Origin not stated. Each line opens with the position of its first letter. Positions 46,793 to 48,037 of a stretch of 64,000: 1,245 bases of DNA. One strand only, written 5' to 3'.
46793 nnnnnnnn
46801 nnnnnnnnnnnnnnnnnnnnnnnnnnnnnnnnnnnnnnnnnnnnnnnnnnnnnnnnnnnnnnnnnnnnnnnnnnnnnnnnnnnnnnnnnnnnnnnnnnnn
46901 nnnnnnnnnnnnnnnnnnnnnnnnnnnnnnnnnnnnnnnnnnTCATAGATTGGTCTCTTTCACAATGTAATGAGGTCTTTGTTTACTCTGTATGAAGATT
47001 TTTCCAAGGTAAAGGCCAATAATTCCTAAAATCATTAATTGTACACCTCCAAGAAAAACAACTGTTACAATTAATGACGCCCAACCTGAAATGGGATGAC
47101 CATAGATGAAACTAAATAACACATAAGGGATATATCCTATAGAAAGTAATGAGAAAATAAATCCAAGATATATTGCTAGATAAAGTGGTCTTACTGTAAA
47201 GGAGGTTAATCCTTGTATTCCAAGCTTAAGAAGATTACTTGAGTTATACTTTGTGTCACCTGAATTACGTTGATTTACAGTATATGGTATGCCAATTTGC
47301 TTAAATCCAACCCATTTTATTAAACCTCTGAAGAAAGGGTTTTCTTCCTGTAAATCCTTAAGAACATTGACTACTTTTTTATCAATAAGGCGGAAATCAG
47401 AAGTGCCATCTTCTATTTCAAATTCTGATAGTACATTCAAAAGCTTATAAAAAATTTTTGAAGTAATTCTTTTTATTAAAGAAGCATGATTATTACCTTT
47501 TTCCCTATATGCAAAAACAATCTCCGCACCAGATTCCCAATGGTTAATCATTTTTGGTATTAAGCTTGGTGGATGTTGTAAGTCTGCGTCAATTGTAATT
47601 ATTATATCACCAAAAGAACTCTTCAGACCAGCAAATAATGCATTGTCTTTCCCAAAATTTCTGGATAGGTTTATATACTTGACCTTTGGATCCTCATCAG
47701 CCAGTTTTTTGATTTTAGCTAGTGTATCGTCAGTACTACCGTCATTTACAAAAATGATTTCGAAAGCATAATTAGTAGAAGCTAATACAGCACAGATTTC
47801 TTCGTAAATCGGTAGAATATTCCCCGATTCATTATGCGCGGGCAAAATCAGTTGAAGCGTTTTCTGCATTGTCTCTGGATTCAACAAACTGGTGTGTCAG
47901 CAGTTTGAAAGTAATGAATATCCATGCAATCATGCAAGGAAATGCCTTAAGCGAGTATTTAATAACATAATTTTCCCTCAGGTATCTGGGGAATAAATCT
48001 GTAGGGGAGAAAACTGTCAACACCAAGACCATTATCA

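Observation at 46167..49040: GT-C-like membrane protein, GT2 polyprenyl-P sugar synthase and CE4 deacetylase cassette: an Arn/Lgm/Flm-like envelope aminosugar modification module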

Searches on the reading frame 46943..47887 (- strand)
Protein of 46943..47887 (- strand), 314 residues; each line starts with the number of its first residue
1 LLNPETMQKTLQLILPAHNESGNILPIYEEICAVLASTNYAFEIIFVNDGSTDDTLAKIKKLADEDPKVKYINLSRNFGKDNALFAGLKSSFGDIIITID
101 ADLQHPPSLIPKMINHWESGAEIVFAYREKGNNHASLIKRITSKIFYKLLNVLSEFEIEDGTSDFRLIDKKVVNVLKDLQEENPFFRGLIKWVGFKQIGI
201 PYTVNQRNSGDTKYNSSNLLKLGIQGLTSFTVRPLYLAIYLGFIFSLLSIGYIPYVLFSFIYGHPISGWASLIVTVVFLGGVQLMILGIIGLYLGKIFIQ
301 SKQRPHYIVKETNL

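Call 3: search_protein_families(library=pfam, proteins=[window:46943-47887:-], max_evalue=0.01)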
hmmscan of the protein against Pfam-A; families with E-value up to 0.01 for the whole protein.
window:46943-47887:- (314 aa): 3 families
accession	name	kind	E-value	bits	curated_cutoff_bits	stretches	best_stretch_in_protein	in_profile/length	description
PF00535.33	Glycos_transf_2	-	4.5e-34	118.2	23.3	1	14-173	3-164/168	Glycosyl transferase family 2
PF10111.15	Glyco_tranf_2_2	-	2.3e-06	27.8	27.3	1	34-107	19-96/276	Glycosyltransferase like family 2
PF13641.12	Glyco_tranf_2_3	-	0.0002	21.9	27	1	13-115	5-109/230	Glycosyltransferase like family 2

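Call 4: search_protein_families(library=ncbifam, proteins=[window:46943-47887:-], max_evalue=0.01)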
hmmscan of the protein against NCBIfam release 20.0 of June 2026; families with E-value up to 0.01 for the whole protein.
window:46943-47887:- (314 aa): 19 families
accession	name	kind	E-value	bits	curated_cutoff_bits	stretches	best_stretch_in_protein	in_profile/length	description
NF047588.1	GlcsyltransPgfSStrep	equivalog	6.1e-86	288.4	500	1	11-314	3-307/308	glycosyltransferase PgfS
NF007986.1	PRK10714.1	equivalog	7.6e-39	133.6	529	1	9-311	6-310/316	undecaprenyl-phosphate 4-deoxy-4-formamido-L-arabinose transferase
TIGR03937.1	PgaC_IcaA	equivalog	6.5e-18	64.9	422.3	1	8-118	44-151/407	poly-beta-1,6-N-acetyl-D-glucosamine synthase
TIGR04242.1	nodulat_NodC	equivalog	5.3e-11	42.1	550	1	10-116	49-155/395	chitooligosaccharide synthase NodC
NF010496.0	PRK13915.1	equivalog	2.2e-10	40.1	262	1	7-114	29-139/307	glucosyl-3-phosphoglycerate synthase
NF007482.0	PRK10073.1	equivalog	3.8e-09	36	423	1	9-114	6-107/334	glycosyltransferase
NF047683.1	TeichurnBiosyTuaG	equivalog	6.5e-09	35.8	400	1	7-116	4-110/252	teichuronic acid biosynthesis protein TuaG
NF058614.1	PPMAGASynPpgS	equivalog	2.4e-08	33.7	370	1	13-176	4-165/226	polyprenyl-phospho-N-acetylgalactosaminyl synthase PpgS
TIGR03111.1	glyc2_xrt_Gpos1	hypoth_equivalog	8.3e-08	31.4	363.95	1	12-157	52-194/439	TIGR03111 family XrtG-associated glycosyltransferase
NF041875.1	EPS_EpsD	equivalog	9.8e-08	31.7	370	1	40-124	29-111/325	exopolysaccharide biosynthesis glycosyltransferase EpsD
TIGR04283.1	glyco_like_mftF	equivalog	1.3e-06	28.2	182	1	13-130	3-110/221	TIGR04283 family arsenosugar biosynthesis glycosyltransferase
TIGR04182.1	glyco_TIGR04182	equivalog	1.9e-06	27.5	325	1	14-291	5-279/293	S-layer glycoprotein N-glycosyltransferase AglJ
NF045692.1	OglycostaseCruG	equivalog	4.4e-06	25.9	600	1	10-116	42-151/386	2'-O-glycosyltransferase CruG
NF041391.1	DPhHxTase_Halo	equivalog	5.4e-06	25.6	375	1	18-176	4-153/213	dolichyl-phosphate hexose transferase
NF041865.1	EpsU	equivalog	3.5e-05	23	700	1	8-141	38-171/394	exopolysaccharide biosynthesis GT2 family glycosyltransferase EpsU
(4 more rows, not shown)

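Call 6: search_solved_structures(query=window:46943-47887:-, max_evalue=0.001)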
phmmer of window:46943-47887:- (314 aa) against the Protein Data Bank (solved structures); distinct sequences matched with E-value up to 0.001: 18.
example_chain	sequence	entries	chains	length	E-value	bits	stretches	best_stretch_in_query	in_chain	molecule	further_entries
5ekp_C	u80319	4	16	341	1.2e-74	254.7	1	11-311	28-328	Uncharacterized glycosyltransferase sll0501 | Glycosyltransferase sll0501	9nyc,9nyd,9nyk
9nye_A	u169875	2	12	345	1.2e-74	254.6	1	11-311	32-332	Glycosyltransferase sll0501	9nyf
5eke_A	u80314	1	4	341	1.5e-74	254.3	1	11-311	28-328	Uncharacterized glycosyltransferase sll0501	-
9bhc_C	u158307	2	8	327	9.4e-33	117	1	9-311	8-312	Undecaprenyl-phosphate 4-deoxy-4-formamido-L-arabinose transferase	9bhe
9hwj_A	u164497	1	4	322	1.2e-32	116.7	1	9-311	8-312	Undecaprenyl-phosphate 4-deoxy-4-formamido-L-arabinose transferase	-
8vxh_A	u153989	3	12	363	1.3e-32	116.5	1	9-311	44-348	Undecaprenyl-phosphate 4-deoxy-4-formamido-L-arabinose transferase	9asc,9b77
5mlz_A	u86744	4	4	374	6.2e-20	75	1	11-218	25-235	Dolichol monophosphate mannose synthase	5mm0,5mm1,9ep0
7pdo_A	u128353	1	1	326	4.8e-07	32.6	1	8-116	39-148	Glucosyl-3-phosphoglycerate synthase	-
7p5l_A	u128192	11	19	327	4.8e-07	32.6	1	8-116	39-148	Glucosyl-3-phosphoglycerate synthase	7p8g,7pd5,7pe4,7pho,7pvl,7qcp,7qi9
4y6n_A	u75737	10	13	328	1.3e-06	31.2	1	8-120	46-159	Glucosyl-3-phosphoglycerate synthase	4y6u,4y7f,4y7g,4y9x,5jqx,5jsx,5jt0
3e25_A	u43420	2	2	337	1.4e-06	31.1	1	8-120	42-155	Putative uncharacterized protein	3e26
4ddz_A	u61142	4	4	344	1.4e-06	31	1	8-120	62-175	GLUCOSYL-3-PHOSPHOGLYCERATE SYNTHASE (GpgS) | Glucosyl-3-phosphoglycerate synthase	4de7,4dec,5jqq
3ckj_A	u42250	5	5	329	1.3e-05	27.9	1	8-117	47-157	Putative uncharacterized protein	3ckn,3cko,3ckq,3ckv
2z87_A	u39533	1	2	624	2.3e-05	27.1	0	12-127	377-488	Chondroitin synthase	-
2z86_A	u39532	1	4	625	2.3e-05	27.1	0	12-127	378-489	Chondroitin synthase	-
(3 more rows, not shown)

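Call 56: find_homologous_proteins(query=window:46943-47887:-)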
Query window:46943-47887:- (314 aa): 7634 proteins with E <= 0.001 among 8000 candidates; the best 120 are listed.
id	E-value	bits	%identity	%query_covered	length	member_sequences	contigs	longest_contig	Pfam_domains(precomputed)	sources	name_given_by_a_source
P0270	2.9e-200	682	100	98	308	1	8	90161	PF10111.15,PF00535.33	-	-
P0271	2.7e-124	433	59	98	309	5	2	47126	PF10111.15,PF13641.13,PF00535.33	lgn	-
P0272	4.1e-124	432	60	98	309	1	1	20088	PF10111.15,PF00535.33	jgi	jgi:dolichol-phosphate mannosyltransferase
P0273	7.1e-124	431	60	98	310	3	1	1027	PF10111.15,PF00535.33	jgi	jgi:glycosyltransferase involved in cell wall biosynthesis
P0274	1.1e-123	431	60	98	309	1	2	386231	PF10111.15,PF00535.33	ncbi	-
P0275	5.9e-123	428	60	97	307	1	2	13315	PF13641.13,PF00535.33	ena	-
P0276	8.3e-123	428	59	97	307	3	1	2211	PF13641.13,PF00535.33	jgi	jgi:dolichol-phosphate mannosyltransferase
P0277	2.0e-122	426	58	99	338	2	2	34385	PF10111.15,PF00535.33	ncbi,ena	-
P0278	1.3e-120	420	58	98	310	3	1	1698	PF10111.15,PF13641.13,PF00535.33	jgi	-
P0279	3.5e-120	419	60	98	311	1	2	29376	PF10111.15,PF13641.13,PF00535.33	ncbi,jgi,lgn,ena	jgi:dolichol-phosphate mannosyltransferase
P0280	1.1e-119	417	59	98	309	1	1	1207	PF10111.15,PF00535.33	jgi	-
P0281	1.7e-119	417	58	98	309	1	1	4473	PF10111.15,PF00535.33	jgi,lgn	jgi:Glycosyltransferases involved in cell wall biogenesis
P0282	3.2e-119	416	60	97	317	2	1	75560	PF00535.33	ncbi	-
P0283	3.9e-119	416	57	98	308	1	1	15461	PF10111.15,PF00535.33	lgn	-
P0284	5.9e-119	415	59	98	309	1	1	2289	PF10111.15,PF13641.13,PF00535.33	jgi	jgi:glycosyltransferase involved in cell wall biosynthesis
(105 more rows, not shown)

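Call 60: find_encoding_contigs(protein=P0274, flank=4000, max_places=2)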
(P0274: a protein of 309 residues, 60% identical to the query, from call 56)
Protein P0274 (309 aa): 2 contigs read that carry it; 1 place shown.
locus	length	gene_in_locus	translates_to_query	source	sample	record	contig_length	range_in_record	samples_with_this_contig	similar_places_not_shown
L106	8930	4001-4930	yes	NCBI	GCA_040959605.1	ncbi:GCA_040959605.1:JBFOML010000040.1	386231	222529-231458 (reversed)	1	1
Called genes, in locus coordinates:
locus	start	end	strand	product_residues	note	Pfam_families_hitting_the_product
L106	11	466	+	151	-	PF02502:LacAB_rpiB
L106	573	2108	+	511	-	PF04389:Peptidase_M28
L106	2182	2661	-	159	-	-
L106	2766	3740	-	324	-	PF01916:DS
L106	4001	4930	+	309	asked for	PF00535:Glycos_transf_2, PF10111:Glyco_tranf_2_2 (weak)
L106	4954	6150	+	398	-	PF09594:GT87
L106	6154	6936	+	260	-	PF01522:Polysacc_deac_1 (faint), PF11959:DUF3473 (weak)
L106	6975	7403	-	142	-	-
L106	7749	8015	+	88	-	PF12802:MarR_2, PF12840:HTH_20, PF13412:HTH_24, PF01022:HTH_5, PF21476:PF0610-like_N (weak), PF01978:TrmB (weak), PF08279:HTH_11 (weak)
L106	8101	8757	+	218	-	PF07853:DUF1648, PF13630:SdpI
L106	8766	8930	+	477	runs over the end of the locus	PF02129:Peptidase_S15, PF20434:BD-FAE (faint), PF00561:Abhydrolase_1, PF12697:Abhydrolase_6, PF00326:Peptidase_S9 (weak), PF01738:DLH (faint), PF12146:Hydrolase_4, PF08840:BAAT_C (weak)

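Call 61: find_encoding_contigs(protein=P0271, flank=4000, max_places=2)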
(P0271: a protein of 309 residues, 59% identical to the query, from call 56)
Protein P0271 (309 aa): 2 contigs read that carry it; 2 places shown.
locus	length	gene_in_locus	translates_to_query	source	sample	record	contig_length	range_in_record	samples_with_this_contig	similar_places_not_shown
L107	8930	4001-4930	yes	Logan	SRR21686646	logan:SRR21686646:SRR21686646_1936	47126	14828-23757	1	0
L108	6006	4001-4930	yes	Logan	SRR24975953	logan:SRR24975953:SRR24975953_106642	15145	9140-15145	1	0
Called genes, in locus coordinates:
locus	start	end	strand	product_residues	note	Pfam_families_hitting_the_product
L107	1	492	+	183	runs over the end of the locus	PF02502:LacAB_rpiB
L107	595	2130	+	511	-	PF04389:Peptidase_M28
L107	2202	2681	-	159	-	-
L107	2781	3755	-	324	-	PF01916:DS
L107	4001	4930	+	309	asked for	PF00535:Glycos_transf_2, PF10111:Glyco_tranf_2_2 (weak), PF13641:Glyco_tranf_2_3 (weak)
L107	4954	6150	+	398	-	PF09594:GT87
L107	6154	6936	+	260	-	PF01522:Polysacc_deac_1 (weak), PF11959:DUF3473 (weak)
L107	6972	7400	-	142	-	-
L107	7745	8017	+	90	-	PF12802:MarR_2, PF12840:HTH_20, PF13412:HTH_24 (weak), PF01022:HTH_5, PF08279:HTH_11 (weak), PF21476:PF0610-like_N (weak)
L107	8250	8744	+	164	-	PF13630:SdpI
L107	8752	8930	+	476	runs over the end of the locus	PF02129:Peptidase_S15, PF02273:Acyl_transf_2 (faint), PF20434:BD-FAE (faint), PF00561:Abhydrolase_1, PF00326:Peptidase_S9 (weak), PF12146:Hydrolase_4, PF12697:Abhydrolase_6, PF08840:BAAT_C, +2 more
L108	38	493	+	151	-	PF02502:LacAB_rpiB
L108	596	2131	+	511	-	PF04389:Peptidase_M28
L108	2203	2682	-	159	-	-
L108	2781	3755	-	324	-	PF01916:DS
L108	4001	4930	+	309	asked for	PF00535:Glycos_transf_2, PF10111:Glyco_tranf_2_2 (weak), PF13641:Glyco_tranf_2_3 (weak)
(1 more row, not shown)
